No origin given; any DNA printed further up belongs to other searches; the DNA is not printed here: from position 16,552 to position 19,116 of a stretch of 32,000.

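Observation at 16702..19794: SIR2-like NADase-type domain fused directly to a ~9-unit TPR array, with an upstream same-strand multi-TM protein, next to tRNA-His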

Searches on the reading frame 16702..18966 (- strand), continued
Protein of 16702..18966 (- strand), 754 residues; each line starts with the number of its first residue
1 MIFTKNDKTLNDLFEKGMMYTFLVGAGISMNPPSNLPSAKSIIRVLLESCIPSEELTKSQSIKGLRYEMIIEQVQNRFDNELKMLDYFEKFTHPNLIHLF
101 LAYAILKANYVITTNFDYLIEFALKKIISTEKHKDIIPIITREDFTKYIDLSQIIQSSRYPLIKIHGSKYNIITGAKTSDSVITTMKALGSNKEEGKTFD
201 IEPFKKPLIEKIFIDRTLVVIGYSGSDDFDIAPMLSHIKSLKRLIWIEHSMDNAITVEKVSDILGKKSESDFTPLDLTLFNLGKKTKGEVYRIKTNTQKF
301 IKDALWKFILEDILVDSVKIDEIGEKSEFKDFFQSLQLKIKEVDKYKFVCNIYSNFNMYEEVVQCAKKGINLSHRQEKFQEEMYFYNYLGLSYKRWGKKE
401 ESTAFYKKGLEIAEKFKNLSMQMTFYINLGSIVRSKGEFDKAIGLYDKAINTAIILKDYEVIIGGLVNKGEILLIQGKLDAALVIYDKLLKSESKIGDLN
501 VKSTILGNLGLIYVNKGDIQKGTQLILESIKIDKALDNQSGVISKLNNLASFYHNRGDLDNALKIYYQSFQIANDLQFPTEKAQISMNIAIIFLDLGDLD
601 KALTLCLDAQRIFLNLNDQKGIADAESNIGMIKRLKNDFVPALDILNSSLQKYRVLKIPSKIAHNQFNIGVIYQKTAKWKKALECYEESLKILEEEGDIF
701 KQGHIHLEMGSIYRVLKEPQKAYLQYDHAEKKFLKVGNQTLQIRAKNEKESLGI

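Call 33: predict_structure(alignment_id=A1)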
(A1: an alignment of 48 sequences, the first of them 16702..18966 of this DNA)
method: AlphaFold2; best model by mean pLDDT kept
length: 754 residues; sequences in the alignment: 48
mean_pLDDT: 89.7   pTM: 0.83
mean pLDDT of the five models: 89.7, 87.1, 86.7, 86.3, 86.1
residues with pLDDT >= 90: 457; 70-90: 273; 50-70: 24; < 50: 0
segments of 3 or more residues with pLDDT < 50: none
pLDDT, mean of each block of 10 residues (from residue 1): 76 87 90 88 94 94 87 92 89 94 95 88 95 95 92 91 89 90 84 75 88 91 67 78 90 88 62 79 86 92 91 86 79 91 95 92 97 95 98 89 97 97 97 88 97 92 92 87 92 79 91 82 90 86 92 82 94 90 95 93 97 89 96 96 97 90 95 95 97 83 93 94 97 83 93 86
secondary structure, 60 per line:
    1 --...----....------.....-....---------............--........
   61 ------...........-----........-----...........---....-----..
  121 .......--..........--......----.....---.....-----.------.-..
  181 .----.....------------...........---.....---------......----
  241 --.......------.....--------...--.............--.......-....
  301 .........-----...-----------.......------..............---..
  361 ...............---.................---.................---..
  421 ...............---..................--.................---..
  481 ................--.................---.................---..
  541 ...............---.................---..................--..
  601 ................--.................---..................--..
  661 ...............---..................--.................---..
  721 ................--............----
elements in order (helices of 4 or more, strands of 3 or more residues): E3-5 H10-13 E20-24 H26-29 H39-50 H53-60 H67-77 H83-90 H96-106 E110-113 H119-127 H130-135 E136-139 H142-147 H152-156 E160-164 H186-190 H203-213 E217-221 H231-236 E243-249 E256-260 H274-286 E289-295 H297-309 H329-335 H342-355 H359-375 H379-395 H399-415 H419-435 H439-456 H459-475 H479-496 H499-515 H519-535 H539-555 H559-575 H579-596 H599-616 H619-635 H639-656 H659-675 H679-696 H699-715 H719-736 H739-750

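Call 61: fold_search(model_id=the predicted structure, library=pdb)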
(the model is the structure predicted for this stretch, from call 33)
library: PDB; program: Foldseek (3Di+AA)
matches with E <= 10: 1560; with E <= 0.001: 409
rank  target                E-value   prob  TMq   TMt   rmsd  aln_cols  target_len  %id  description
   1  7t7t_A                1.8e-11  1.00  0.33  0.51  17.6       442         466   18  Structure of TSK/BRU1 bound to histone H3.1 (released 2022-03-30)
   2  6hc2_C                8.3e-11  1.00  0.29  0.50   8.0       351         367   18  Crystal structure of NuMA/LGN hetero-hexamers (released 2019-05-29)
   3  3sf4_A                1.1e-10  1.00  0.26  0.49   9.3       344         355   18  Crystal structure of the complex between the conserved cell polarity proteins Inscuteable and LGN (released 2011-11-23)
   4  1w3b_A                1.3e-10  1.00  0.27  0.48  10.4       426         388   18  The superhelical TPR domain of O-linked GlcNAc transferase reveals structural similarities to importin alpha. (released 2004-09-09)
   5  6hc2_E                1.5e-10  1.00  0.28  0.50   8.3       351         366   18  Crystal structure of NuMA/LGN hetero-hexamers (released 2019-05-29)
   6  3sf4_B                1.6e-10  1.00  0.26  0.49   8.8       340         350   18  Crystal structure of the complex between the conserved cell polarity proteins Inscuteable and LGN (released 2011-11-23)
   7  5a7d_C                1.9e-10  1.00  0.25  0.47   9.6       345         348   16  Tetrameric assembly of LGN with Inscuteable (released 2016-08-03)
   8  6hc2_S                2.7e-10  1.00  0.29  0.51   8.0       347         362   18  Crystal structure of NuMA/LGN hetero-hexamers (released 2019-05-29)
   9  3sf4_C                2.8e-10  1.00  0.24  0.45  11.0       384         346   17  Crystal structure of the complex between the conserved cell polarity proteins Inscuteable and LGN (released 2011-11-23)
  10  6eou                  3.1e-10  1.00  0.22  0.43  10.7       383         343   19  O-GlcNAc transferase TPR domain with the intellectual disability associated mutation L254F (released 2018-05-09)
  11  6hc2_A                3.2e-10  1.00  0.29  0.50   8.2       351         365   18  Crystal structure of NuMA/LGN hetero-hexamers (released 2019-05-29)
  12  4a1s_A                6.0e-10  1.00  0.24  0.45  11.1       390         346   15  Crystallographic structure of the Pins:Insc complex (released 2012-03-28)
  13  5a7d_B                6.5e-10  1.00  0.22  0.43  12.9       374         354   17  Tetrameric assembly of LGN with Inscuteable (released 2016-08-03)
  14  5a7d_G                7.7e-10  1.00  0.22  0.43  13.1       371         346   17  Tetrameric assembly of LGN with Inscuteable (released 2016-08-03)
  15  5a7d_D                8.6e-10  1.00  0.22  0.44  12.7       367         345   17  Tetrameric assembly of LGN with Inscuteable (released 2016-08-03)
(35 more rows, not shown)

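Call 74: search_protein_families(library=ncbifam, proteins=[L007:10510-12081:+, L007:6170-6715:-, L007:7361-7867:-, L006:16108-16926:+, window:16702-18966:-], max_evalue=0.001)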
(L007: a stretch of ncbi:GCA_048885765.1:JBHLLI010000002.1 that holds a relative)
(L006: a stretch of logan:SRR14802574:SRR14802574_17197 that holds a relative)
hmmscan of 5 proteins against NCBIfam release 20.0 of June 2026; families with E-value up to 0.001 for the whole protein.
L007:10510-12081:+ (523 aa): 30 families (the best 25 are shown)
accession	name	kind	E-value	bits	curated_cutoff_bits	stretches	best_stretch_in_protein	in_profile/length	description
NF006567.0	PRK09077.1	equivalog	2.3e-206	686.2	629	1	2-520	6-531/537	L-aspartate oxidase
TIGR00551.1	nadB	equivalog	1.4e-163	545.1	452.75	1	5-508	3-489/489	L-aspartate oxidase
NF005867.0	PRK07804.1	equivalog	3.3e-144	481.1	639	1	4-512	18-521/548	L-aspartate oxidase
NF005701.0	PRK07512.1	equivalog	3.2e-138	461.3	528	1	3-517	8-493/516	L-aspartate oxidase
NF005636.0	PRK07395.1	subfamily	7.9e-136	453.5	723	1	4-509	12-536/560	L-aspartate oxidase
NF005978.0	PRK08071.1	equivalog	2.9e-134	448.3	621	1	4-510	3-493/514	L-aspartate oxidase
NF004820.0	PRK06175.1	equivalog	1.4e-114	383.3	472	1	1-405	1-393/433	L-aspartate oxidase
TIGR01812.1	sdhA_frdA_Gneg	subfamily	9.2e-110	367.7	567.3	1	6-508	1-529/568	succinate dehydrogenase or fumarate reductase, flavoprotein subunit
NF004900.0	PRK06263.1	equivalog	1.4e-103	347.4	718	1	3-512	6-526/546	fumarate reductase (CoM/CoB) subunit TfrA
NF004724.0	PRK06069.1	subfamily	1.9e-100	336.7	826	1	2-509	3-539/577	succinate dehydrogenase/fumarate reductase flavoprotein subunit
NF004613.0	PRK05945.1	equivalog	4.2e-90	303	824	1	4-509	3-537/575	succinate dehydrogenase/fumarate reductase flavoprotein subunit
TIGR01816.1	sdhA_forward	equivalog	1.4e-89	300.8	727.35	1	5-509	3-539/584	succinate dehydrogenase flavoprotein subunit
NF005037.0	PRK06452.1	equivalog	1.9e-82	277.7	862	1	2-509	3-528/566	succinate dehydrogenase flavoprotein subunit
NF006686.0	PRK09231.1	equivalog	3.5e-82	276.8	854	1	2-504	3-535/598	fumarate reductase (quinol) flavoprotein subunit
NF006254.0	PRK08401.1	equivalog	5.3e-80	269.4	726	1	8-517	5-458/466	L-aspartate oxidase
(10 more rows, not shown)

L007:6170-6715:- (181 aa): 11 families
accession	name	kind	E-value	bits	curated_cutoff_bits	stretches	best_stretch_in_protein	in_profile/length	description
NF001663.0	PRK00431.1-4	equivalog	1.1e-25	90.6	285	1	12-175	10-174/180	ADP-ribose-binding protein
NF001665.0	PRK00431.2-1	equivalog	4.3e-24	85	315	1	12-178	11-173/177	ADP-ribose-binding protein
NF001667.0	PRK00431.2-3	equivalog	5.1e-23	81.7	252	1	7-177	6-174/182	ADP-ribose-binding protein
NF001668.0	PRK00431.2-4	equivalog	2.6e-19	69.4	278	1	13-176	53-212/220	ADP-ribose-binding protein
NF001664.0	PRK00431.1-6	equivalog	1.1e-18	67.2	200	1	11-177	4-170/173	O-acetyl-ADP-ribose deacetylase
NF001660.0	PRK00431.1-1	equivalog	1.9e-18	66.6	271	1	11-178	5-173/177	O-acetyl-ADP-ribose deacetylase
NF003163.0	PRK04143.1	equivalog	3.1e-14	53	272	1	8-177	82-261/265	protein-ADP-ribose hydrolase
NF009880.0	PRK13341.1-1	equivalog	3.7e-14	52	891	1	12-174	430-595/599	AAA family ATPase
NF001666.0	PRK00431.2-2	equivalog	7e-14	52.1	246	1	11-161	3-147/164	ADP-ribose-binding protein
NF001661.0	PRK00431.1-2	equivalog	2.6e-13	50.2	291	1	11-148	3-144/179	O-acetyl-ADP-ribose deacetylase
NF001662.0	PRK00431.1-3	equivalog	3.3e-08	33.6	215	1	81-177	84-182/185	[protein ADP-ribosylglutamate] hydrolase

L007:7361-7867:- (168 aa): 5 families
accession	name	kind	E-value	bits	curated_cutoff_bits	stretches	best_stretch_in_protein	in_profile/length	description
TIGR02691.1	arsC_pI258_fam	equivalog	2.1e-10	41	174.3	1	8-91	2-76/129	arsenate reductase (thioredoxin)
NF007520.0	PRK10126.1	equivalog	1.5e-09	38.5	243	1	5-151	3-135/147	low molecular weight protein-tyrosine-phosphatase Wzb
NF008486.0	PRK11391.1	equivalog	1.5e-08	35.2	247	1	3-157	5-145/148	phosphotyrosine-protein phosphatase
NF010053.0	PRK13530.1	subfamily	2.3e-08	34.5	215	1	6-91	5-81/133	arsenate reductase (thioredoxin)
TIGR02689.1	ars_reduc_gluta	equivalog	5.5e-05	23.4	157.6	1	6-89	2-76/126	arsenate reductase, glutathione/glutaredoxin type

L006:16108-16926:+ (272 aa): 10 families
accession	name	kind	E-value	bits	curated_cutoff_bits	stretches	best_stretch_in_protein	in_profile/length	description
NF005556.0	PRK07226.1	subfamily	1.5e-119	398.3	241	1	6-268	3-265/267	2-amino-3,7-dideoxy-D-threo-hept-6-ulosonate synthase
TIGR01949.1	ADH_synth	equivalog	1.5e-107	359.1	299.45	1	7-265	1-255/255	2-amino-3,7-dideoxy-D-threo-hept-6-ulosonate synthase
NF041223.1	BagB_FevI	exception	1.1e-72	244.3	500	1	1-256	1-256/257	bagremycin/ferroverdin biosynthesis DhnA-type aldolase BagB/FevI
NF040816.1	Fbpase1_Arch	equivalog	2.4e-58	197.7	430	1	5-266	4-269/271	class I fructose-bisphosphate aldolase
NF006081.0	PRK08227.1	equivalog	1.9e-51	175.1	297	1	6-267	33-286/291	3-hydroxy-5-phosphonooxypentane-2,4-dione thiolase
NF006704.0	PRK09250.1-1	equivalog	2.9e-23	82.2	277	1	8-183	20-209/308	class I fructose-bisphosphate aldolase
NF005321.0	PRK06852.1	equivalog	4e-22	78.7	420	1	116-268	145-305/308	aldolase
NF006707.0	PRK09250.1-4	equivalog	2.9e-12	46.3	327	1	41-192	94-251/355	class I fructose-bisphosphate aldolase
NF006705.0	PRK09250.1-2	equivalog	1.6e-08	33.8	682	1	43-194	93-250/349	class I fructose-bisphosphate aldolase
NF006706.0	PRK09250.1-3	equivalog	2e-08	33.5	664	1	43-194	93-250/350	class I fructose-bisphosphate aldolase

window:16702-18966:- (754 aa): 15 families
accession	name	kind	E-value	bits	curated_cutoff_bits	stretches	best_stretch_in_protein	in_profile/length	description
NF041717.1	HaaA_phane_TPR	equivalog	8.6e-28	96.9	1125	3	428-729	557-858/882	cyclophane-containing RiPP biosynthesis TPR protein HaaT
NF053520.1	HK_Porph_FimS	equivalog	4.4e-20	71.5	600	2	386-528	127-269/618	sensor histidine kinase FimS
NF002725.1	PRK02603.1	equivalog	3.7e-18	66.1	143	1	477-558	49-121/173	photosystem I assembly protein Ycf3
NF053617.1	SARPRegAfsRStmc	equivalog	3.5e-12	45.1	1430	2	579-737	772-930/986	SARP-family global regulator AfsR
NF033762.1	social_mot_Tgl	equivalog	2e-10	40.4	225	0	391-454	77-131/252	social motility TPR repeat lipoprotein Tgl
TIGR02521.1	type_IV_pilW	equivalog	2.4e-09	37.1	154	0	385-493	67-165/234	type IV pilus biogenesis/stability protein PilW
NF047507.1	TPR_BatC_Lepto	exception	8.8e-08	31.9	175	0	663-692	96-125/214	TPR repeat-containing protein BatC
NF008757.0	PRK11788.1-5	equivalog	1.3e-07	31.1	363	0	425-495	71-139/388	lipopolysaccharide assembly protein LapB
NF003420.0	PRK04841.1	equivalog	1.6e-07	29.7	537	1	397-701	466-769/903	HTH-type transcriptional regulator MalT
NF053779.1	BT3442_fam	equivalog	1.8e-06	27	940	1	380-532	99-251/563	BT3442 family protein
NF033758.1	gliding_GltE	equivalog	2.1e-06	27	225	0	654-699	281-326/411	adventurous gliding motility TPR repeat lipoprotein GltE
NF040959.1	MamA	equivalog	1.7e-05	24.4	200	0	381-413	171-203/204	magnetosome protein MamA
NF033161.1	lipo_LipL41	equivalog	4.6e-05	22.5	400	0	427-453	306-332/358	lipoprotein LipL41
NF040586.1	FxSxx_TPR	equivalog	6.9e-05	21.5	300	1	427-695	432-714/830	FxSxx-COOH system tetratricopeptide repeat protein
NF008753.0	PRK11788.1-1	equivalog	0.00014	21.1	395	0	417-603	63-234/389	lipopolysaccharide assembly protein LapB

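Call 79: search_protein_families(library=padloc, proteins=[P0078, P0008], max_evalue=0.001)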
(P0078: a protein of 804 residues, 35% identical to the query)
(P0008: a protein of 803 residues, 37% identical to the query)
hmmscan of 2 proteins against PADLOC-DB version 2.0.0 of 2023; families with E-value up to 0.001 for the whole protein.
P0078 (804 aa): 9 families
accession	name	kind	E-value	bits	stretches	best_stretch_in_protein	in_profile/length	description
PDLC01169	TPR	-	9.5e-52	173.9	5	669-789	109-228/252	TPR repeats containing protein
PDLC01171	TPR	-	1.4e-14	52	2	393-579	103-283/504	TPR repeats containing protein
PDLC02419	Aga_SIR2-PNTD1-PNTD2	-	5.8e-09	33.2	1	94-254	102-241/558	Class I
PDLC05061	PDC-S65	-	3e-07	28.1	1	96-184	123-200/592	-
PDLC05012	PDC-S39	-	7.8e-07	26.2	0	683-766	192-276/615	-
PDLC02401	Aga_SIR2-PNTD1-PNTD2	-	3e-06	24.3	1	94-173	75-146/524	Class I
PDLC01092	C3a198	-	0.00016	18.7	0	392-579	119-302/523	TPR protein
PDLC01329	Cas5b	-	0.00056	18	0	382-439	148-210/219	CAS-I-B; effector_G5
PDLC05060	PDC-S65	-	0.00056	16.9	1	93-132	28-66/503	-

P0008 (803 aa): 5 families
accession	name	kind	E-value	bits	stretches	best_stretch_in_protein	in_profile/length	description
PDLC01169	TPR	-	2.7e-40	136.3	4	470-584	111-224/252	TPR repeats containing protein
PDLC02419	Aga_SIR2-PNTD1-PNTD2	-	5.1e-06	23.5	0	98-171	104-172/558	Class I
PDLC05061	PDC-S65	-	1.2e-05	22.8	0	102-131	127-158/592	-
PDLC02401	Aga_SIR2-PNTD1-PNTD2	-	0.00015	18.7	0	98-171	77-145/524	Class I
PDLC01078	C3a156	-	0.00037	18.2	0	514-707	91-246/268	oxidoreductase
